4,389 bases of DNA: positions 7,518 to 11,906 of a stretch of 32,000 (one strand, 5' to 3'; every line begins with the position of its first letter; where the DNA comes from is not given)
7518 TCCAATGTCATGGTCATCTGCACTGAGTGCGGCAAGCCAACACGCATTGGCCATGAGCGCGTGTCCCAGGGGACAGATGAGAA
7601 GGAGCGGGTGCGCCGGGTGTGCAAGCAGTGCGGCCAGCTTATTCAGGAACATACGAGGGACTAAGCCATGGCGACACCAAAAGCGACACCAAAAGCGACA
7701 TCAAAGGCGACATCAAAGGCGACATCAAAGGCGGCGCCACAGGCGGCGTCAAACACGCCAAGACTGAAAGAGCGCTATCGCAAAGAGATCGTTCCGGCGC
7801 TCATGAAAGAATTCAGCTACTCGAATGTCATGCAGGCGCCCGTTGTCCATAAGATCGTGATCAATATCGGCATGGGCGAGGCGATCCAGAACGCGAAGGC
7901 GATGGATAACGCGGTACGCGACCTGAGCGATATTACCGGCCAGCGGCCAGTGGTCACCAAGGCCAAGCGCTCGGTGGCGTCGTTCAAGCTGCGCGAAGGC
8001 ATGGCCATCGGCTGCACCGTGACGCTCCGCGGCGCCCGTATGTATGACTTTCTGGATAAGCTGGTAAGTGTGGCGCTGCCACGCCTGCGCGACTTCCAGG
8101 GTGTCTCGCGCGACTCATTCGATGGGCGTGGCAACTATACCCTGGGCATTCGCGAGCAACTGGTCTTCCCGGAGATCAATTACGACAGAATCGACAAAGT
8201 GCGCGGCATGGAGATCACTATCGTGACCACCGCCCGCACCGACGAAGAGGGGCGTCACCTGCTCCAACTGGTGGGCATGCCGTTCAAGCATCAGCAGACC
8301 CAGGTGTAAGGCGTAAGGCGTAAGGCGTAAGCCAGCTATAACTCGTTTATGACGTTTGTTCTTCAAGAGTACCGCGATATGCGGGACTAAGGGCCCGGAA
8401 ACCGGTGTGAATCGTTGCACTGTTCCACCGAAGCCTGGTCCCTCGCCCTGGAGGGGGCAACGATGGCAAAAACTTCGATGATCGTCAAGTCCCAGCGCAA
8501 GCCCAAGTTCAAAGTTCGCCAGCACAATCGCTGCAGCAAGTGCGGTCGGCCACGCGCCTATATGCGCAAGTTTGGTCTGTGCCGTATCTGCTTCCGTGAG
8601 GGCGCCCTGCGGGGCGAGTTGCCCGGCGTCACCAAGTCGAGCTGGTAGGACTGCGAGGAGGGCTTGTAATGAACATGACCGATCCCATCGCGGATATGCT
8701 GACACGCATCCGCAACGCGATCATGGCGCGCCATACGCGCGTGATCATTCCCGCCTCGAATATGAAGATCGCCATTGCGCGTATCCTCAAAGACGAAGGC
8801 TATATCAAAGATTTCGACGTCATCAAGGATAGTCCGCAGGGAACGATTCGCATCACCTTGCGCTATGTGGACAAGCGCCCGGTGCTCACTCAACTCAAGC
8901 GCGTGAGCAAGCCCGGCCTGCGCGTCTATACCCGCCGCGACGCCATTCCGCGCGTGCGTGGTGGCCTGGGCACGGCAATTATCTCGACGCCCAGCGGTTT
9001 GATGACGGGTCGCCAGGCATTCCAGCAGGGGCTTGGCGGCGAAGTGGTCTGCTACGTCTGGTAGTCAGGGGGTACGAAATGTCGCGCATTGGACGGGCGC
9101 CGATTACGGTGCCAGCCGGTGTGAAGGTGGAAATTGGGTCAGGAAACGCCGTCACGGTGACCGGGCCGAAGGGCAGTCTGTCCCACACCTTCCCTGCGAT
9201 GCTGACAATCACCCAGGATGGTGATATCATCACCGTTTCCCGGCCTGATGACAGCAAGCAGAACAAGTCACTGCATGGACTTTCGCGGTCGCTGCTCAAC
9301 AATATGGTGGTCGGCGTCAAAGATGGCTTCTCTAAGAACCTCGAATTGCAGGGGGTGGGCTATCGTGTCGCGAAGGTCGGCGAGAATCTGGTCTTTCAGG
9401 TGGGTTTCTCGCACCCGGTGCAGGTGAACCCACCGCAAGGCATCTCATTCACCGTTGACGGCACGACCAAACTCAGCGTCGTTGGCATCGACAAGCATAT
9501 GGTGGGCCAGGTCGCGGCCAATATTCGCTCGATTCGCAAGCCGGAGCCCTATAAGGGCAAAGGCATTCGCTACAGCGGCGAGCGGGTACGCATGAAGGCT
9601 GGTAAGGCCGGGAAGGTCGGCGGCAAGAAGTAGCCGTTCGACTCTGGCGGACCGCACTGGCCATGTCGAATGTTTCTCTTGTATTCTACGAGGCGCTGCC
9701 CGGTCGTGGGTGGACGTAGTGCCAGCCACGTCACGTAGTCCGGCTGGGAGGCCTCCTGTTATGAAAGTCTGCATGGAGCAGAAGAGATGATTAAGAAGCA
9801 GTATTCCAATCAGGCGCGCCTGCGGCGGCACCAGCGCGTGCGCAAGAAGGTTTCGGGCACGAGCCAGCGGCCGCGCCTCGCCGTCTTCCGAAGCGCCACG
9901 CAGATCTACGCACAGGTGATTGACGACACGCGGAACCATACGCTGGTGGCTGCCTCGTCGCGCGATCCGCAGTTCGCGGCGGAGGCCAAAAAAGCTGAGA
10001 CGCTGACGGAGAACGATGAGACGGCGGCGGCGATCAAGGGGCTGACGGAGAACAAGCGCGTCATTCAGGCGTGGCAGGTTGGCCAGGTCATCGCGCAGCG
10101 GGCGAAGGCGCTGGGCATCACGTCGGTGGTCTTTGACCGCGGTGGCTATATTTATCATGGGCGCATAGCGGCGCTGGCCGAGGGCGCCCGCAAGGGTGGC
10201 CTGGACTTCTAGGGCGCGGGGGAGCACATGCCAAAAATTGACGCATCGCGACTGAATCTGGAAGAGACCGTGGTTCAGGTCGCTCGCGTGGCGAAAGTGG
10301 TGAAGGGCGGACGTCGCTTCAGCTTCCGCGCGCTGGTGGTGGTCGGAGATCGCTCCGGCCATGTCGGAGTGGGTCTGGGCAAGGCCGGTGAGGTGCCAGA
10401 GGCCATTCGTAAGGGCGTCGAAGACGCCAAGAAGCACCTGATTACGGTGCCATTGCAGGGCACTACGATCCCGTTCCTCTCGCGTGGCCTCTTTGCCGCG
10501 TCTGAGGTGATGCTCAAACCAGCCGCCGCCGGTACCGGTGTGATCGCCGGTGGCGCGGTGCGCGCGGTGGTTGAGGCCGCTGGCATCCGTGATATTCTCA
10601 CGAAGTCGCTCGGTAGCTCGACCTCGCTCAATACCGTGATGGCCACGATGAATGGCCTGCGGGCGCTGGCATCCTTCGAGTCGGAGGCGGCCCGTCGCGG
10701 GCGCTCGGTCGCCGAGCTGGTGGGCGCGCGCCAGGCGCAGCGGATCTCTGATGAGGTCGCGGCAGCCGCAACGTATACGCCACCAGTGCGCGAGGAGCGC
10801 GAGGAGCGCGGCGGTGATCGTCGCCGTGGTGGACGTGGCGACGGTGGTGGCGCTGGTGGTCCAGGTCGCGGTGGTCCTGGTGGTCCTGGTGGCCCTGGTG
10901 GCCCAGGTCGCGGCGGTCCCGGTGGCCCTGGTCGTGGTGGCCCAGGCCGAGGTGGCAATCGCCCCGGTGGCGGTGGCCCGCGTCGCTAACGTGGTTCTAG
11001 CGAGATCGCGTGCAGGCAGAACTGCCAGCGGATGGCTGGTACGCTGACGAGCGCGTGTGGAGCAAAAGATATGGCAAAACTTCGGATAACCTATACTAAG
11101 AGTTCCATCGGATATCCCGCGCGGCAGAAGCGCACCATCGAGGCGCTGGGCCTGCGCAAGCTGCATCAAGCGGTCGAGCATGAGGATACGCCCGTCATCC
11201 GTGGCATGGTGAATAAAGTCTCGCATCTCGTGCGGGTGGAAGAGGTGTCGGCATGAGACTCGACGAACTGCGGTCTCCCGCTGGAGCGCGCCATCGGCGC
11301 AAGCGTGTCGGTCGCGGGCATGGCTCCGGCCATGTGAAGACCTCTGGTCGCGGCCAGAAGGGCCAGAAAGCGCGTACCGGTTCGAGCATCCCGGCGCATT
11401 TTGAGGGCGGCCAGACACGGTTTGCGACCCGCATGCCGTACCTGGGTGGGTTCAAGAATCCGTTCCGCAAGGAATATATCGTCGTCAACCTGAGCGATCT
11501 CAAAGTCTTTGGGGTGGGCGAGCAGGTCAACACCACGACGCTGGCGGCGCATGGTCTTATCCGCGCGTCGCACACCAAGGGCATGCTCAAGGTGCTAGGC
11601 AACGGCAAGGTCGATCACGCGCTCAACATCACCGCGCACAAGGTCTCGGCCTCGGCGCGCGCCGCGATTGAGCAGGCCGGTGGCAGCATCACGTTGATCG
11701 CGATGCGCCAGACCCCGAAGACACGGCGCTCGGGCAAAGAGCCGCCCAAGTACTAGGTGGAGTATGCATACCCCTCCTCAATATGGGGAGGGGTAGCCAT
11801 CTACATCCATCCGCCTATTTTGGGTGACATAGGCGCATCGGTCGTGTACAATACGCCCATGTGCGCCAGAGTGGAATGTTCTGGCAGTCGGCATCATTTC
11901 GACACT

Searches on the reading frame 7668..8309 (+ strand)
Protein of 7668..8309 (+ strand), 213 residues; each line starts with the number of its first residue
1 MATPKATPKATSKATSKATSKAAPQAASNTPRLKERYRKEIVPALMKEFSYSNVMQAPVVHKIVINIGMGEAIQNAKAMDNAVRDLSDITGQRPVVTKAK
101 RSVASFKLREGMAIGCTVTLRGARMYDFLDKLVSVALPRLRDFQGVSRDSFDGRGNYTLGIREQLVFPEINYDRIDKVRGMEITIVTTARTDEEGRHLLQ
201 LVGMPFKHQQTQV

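Call 80: search_protein_families(library=pfam, proteins=[window:7668-8309:+], max_evalue=0.001)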
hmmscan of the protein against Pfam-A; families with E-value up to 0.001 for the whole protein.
window:7668-8309:+ (213 aa): 2 families
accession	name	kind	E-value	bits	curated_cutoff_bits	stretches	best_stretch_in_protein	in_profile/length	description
PF00673.26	Ribosomal_L5_C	-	7.4e-41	138.6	27.8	1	114-206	2-94/94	ribosomal L5P family C-terminus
PF00281.24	Ribosomal_L5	-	1.7e-26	92.7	34.9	1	53-109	1-57/57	Ribosomal protein L5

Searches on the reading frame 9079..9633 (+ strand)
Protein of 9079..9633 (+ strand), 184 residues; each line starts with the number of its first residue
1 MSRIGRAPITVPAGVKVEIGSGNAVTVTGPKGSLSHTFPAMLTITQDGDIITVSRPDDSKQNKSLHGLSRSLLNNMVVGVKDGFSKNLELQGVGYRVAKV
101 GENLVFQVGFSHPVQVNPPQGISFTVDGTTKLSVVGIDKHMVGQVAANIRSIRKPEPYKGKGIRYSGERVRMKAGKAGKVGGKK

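Call 80: search_protein_families(library=pfam, proteins=[window:9079-9633:+], max_evalue=0.001)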
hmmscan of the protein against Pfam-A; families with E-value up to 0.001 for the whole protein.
window:9079-9633:+ (184 aa): 1 family
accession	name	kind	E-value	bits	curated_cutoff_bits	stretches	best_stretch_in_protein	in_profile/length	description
PF00347.28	Ribosomal_L6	-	1e-39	135.6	27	2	92-165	2-79/80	Ribosomal protein L6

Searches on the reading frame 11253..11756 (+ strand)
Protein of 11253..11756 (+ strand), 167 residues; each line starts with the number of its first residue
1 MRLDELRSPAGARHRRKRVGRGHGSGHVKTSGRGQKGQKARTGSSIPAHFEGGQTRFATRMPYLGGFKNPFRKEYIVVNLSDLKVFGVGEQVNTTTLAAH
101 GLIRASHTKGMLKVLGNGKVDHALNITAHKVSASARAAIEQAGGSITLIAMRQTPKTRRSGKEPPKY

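Call 80: search_protein_families(library=pfam, proteins=[window:11253-11756:+], max_evalue=0.001)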
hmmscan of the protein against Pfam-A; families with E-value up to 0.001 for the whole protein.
window:11253-11756:+ (167 aa): 1 family
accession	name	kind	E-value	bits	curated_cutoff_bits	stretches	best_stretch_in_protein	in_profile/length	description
PF00828.25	Ribosomal_L27A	-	8.3e-17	61.8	21.5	1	78-147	2-72/72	Ribosomal proteins 50S-L15, 50S-L18e, 60S-L27A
